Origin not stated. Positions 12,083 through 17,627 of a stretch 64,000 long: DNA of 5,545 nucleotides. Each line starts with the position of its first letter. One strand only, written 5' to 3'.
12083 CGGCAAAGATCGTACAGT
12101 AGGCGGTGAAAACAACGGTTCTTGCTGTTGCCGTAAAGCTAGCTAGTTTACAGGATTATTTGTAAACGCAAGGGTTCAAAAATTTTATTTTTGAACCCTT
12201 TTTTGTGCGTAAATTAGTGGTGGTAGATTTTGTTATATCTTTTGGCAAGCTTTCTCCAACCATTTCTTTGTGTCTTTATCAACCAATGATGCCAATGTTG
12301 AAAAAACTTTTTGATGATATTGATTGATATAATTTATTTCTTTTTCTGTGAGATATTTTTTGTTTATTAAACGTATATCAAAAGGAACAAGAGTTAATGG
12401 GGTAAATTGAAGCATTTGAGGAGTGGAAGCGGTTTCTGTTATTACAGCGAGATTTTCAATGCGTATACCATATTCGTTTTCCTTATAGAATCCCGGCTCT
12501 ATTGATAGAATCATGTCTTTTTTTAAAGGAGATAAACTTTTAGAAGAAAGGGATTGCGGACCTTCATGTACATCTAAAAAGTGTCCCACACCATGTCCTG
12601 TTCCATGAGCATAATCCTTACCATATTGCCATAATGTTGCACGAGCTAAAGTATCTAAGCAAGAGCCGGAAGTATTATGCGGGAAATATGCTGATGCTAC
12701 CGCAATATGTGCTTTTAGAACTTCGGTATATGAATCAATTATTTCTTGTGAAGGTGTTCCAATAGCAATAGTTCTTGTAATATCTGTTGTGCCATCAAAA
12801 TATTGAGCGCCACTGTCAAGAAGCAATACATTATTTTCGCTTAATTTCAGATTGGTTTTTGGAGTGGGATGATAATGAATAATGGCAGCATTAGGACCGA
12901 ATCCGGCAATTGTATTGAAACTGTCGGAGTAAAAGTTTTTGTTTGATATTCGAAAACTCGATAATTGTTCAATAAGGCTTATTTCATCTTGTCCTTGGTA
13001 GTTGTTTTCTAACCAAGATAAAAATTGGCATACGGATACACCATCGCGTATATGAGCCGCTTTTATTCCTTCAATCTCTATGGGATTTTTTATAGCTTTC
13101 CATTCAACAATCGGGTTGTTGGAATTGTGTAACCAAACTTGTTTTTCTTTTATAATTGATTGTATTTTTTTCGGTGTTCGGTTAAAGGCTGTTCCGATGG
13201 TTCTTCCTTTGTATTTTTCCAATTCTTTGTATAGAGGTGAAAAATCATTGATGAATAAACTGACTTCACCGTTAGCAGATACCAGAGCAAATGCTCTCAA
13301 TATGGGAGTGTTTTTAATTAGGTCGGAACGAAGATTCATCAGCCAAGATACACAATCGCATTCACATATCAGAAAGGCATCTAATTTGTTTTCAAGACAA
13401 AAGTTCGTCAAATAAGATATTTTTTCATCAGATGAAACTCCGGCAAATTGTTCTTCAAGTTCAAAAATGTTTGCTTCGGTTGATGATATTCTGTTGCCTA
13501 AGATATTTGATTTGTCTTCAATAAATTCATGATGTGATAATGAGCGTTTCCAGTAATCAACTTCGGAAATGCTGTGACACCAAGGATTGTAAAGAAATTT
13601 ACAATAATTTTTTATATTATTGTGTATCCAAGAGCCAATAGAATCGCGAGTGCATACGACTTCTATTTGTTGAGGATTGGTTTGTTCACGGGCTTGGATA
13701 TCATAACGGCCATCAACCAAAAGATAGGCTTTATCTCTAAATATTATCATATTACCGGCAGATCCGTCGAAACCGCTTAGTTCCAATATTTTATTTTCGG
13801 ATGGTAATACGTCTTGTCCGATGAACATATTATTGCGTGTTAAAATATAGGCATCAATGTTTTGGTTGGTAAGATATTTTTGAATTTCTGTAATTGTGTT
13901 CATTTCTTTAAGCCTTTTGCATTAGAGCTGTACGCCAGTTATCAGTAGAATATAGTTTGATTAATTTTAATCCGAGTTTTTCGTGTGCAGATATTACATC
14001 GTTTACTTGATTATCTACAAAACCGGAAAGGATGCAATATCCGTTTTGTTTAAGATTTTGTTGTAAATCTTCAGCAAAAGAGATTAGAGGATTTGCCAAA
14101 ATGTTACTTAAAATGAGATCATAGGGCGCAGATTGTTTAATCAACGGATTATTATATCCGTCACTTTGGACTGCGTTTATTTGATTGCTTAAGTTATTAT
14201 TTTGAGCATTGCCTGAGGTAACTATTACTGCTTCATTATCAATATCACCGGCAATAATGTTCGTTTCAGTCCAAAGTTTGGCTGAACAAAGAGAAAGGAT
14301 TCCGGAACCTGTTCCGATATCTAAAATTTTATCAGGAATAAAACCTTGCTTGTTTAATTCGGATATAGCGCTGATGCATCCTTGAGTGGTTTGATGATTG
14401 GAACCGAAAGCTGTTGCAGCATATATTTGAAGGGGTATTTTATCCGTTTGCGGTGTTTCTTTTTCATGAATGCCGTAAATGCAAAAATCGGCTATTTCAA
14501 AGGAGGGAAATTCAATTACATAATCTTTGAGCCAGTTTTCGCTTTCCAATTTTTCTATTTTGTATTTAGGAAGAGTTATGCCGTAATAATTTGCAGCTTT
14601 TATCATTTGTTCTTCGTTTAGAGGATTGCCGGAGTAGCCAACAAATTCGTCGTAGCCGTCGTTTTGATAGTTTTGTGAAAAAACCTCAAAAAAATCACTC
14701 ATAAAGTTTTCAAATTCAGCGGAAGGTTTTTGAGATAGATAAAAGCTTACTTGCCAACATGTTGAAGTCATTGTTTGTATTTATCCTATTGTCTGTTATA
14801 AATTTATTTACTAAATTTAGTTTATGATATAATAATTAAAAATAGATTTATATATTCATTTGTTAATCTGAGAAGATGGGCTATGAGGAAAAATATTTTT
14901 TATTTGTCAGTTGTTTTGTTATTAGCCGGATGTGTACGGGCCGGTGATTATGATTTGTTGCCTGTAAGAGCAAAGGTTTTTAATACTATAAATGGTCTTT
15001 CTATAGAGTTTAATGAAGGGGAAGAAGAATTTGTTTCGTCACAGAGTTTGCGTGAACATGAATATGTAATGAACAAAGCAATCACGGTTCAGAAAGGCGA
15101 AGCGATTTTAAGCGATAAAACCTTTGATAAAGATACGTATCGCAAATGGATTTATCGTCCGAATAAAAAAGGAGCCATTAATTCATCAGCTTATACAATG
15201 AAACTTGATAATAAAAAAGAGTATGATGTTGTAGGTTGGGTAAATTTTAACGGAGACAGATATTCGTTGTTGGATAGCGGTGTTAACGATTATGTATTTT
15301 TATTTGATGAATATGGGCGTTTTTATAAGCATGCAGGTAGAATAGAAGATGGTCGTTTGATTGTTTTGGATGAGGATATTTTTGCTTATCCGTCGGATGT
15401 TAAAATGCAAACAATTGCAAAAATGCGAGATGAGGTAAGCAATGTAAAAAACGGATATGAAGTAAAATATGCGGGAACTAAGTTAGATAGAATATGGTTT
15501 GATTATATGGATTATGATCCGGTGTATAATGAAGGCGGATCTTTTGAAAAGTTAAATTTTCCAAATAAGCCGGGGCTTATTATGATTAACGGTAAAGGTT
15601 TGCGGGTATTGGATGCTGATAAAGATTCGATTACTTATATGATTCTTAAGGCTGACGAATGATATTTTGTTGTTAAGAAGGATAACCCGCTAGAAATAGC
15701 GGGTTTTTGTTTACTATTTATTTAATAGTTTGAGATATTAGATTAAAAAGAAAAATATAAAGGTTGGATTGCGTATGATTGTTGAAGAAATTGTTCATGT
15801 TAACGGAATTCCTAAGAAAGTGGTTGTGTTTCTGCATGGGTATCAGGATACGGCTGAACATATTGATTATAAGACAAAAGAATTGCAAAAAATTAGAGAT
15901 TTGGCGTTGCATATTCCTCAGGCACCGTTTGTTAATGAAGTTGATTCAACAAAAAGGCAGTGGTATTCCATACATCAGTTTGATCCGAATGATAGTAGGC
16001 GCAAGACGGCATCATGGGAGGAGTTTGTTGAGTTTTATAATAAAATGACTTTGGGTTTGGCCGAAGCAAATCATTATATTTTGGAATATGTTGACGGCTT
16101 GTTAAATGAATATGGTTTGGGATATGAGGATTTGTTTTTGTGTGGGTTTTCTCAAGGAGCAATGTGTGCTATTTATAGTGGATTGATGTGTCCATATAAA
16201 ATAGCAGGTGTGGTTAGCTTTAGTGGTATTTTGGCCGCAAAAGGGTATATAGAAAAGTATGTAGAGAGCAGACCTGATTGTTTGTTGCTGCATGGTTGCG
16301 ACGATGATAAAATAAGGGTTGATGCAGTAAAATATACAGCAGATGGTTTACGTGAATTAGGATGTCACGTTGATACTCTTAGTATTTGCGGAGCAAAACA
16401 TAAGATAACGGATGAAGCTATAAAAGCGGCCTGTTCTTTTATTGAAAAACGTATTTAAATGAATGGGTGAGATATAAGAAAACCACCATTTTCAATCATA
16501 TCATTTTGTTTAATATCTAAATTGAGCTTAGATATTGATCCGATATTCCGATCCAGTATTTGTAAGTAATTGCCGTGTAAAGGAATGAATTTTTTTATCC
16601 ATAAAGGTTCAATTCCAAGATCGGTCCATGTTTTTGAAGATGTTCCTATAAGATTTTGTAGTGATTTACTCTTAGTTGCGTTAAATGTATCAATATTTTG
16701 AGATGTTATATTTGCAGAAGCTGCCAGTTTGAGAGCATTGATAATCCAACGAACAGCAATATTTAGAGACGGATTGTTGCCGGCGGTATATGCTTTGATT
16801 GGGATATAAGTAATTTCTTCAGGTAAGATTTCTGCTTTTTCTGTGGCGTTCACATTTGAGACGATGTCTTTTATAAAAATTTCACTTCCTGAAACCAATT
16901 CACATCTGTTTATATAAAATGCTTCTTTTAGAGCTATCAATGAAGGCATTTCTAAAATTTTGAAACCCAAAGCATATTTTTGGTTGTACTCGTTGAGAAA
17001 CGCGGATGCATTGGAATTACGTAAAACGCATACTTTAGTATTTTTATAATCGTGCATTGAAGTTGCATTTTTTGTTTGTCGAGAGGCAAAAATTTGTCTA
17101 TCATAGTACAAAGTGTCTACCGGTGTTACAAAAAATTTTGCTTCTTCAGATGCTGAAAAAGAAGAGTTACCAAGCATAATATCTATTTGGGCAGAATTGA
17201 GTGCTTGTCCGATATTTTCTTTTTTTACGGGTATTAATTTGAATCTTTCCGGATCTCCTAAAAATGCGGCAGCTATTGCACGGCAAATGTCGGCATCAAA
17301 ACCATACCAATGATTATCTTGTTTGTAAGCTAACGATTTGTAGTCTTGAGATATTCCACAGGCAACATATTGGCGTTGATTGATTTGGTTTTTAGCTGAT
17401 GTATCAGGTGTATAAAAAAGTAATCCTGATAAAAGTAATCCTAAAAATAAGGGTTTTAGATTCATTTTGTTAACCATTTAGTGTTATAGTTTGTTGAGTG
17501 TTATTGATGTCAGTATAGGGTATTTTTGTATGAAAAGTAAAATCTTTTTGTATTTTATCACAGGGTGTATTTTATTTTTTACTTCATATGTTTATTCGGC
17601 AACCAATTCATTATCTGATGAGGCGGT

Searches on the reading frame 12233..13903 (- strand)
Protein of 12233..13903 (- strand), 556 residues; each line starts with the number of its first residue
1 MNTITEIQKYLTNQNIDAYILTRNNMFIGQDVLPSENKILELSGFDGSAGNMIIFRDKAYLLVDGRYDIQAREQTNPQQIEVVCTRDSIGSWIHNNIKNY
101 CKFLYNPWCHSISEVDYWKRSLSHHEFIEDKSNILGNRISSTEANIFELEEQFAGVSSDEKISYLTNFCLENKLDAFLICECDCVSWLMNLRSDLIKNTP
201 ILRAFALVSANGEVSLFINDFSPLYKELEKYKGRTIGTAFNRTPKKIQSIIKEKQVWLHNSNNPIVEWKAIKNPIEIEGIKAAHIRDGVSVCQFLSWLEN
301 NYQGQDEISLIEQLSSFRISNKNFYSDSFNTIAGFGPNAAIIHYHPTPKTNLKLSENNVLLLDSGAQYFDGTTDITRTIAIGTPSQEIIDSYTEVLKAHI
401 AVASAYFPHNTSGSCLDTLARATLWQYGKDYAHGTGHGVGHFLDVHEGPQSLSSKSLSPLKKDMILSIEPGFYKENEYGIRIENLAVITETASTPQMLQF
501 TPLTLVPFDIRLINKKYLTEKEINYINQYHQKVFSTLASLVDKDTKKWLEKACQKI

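Call 27: search_protein_families(library=pfam, proteins=[window:12233-13903:-], max_evalue=0.00001)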
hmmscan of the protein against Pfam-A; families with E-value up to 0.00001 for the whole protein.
window:12233-13903:- (556 aa): 4 families
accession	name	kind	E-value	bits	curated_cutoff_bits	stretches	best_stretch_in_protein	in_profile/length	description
PF00557.29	Peptidase_M24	-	3e-48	164.8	23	1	278-490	1-208/208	Metallopeptidase family M24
PF16188.10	Peptidase_M24_C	-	6.2e-22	77.7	28.9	1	496-556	1-63/63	C-terminal region of peptidase_M24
PF16189.11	Creatinase_N_2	-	4.5e-18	66.2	29.7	1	141-220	5-83/161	Creatinase/Prolidase N-terminal domain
PF01321.24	Creatinase_N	-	5.3e-11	43.6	22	1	5-128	3-116/128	Creatinase/Prolidase N-terminal domain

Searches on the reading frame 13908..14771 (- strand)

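Call 27: search_protein_families(library=pfam, proteins=[window:13908-14771:-], max_evalue=0.00001)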
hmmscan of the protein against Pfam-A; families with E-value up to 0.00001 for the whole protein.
window:13908-14771:- (287 aa): 5 families
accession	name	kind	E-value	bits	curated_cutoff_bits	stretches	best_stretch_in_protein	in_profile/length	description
PF06325.19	PrmA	-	4.2e-46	158.2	22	1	51-286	66-295/296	Ribosomal protein L11 methyltransferase (PrmA)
PF05175.20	MTS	-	3.2e-10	40.3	23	1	136-223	24-105/170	Methyltransferase small domain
PF13847.12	Methyltransf_31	-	5.4e-08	33.1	27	1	148-254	6-116/145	Methyltransferase domain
PF01135.25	PCMT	-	6.7e-07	29.7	20.3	1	147-247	75-170/210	Protein-L-isoaspartate(D-aspartate) O-methyltransferase (PCMT)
PF13649.12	Methyltransf_25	-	2.2e-06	28.7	27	1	149-243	1-96/97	Methyltransferase domain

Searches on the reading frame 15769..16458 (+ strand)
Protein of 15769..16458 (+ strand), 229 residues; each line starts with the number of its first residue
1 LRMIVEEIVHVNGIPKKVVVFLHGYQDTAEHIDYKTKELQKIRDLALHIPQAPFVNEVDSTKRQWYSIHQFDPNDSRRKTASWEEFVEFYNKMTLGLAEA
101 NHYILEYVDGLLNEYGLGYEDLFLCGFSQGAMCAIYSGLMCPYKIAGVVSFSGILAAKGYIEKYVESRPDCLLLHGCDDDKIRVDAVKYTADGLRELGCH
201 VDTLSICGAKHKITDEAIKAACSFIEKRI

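Call 27: search_protein_families(library=pfam, proteins=[window:15769-16458:+], max_evalue=0.00001)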
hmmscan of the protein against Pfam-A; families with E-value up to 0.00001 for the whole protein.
window:15769-16458:+ (229 aa): 1 family
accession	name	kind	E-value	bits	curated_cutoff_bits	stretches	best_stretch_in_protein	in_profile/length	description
PF02230.22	Abhydrolase_2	-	2.8e-24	86.6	23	1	7-228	5-216/217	Phospholipase/Carboxylesterase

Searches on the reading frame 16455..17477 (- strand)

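Call 27: search_protein_families(library=pfam, proteins=[window:16455-17477:-], max_evalue=0.00001)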
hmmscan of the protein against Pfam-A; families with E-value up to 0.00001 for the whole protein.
window:16455-17477:- (340 aa): 1 family
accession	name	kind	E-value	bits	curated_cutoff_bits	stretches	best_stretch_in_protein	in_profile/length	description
PF00497.25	SBP_bac_3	-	1.7e-08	34.7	26.4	1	40-166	3-98/132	Bacterial extracellular solute-binding proteins, family 3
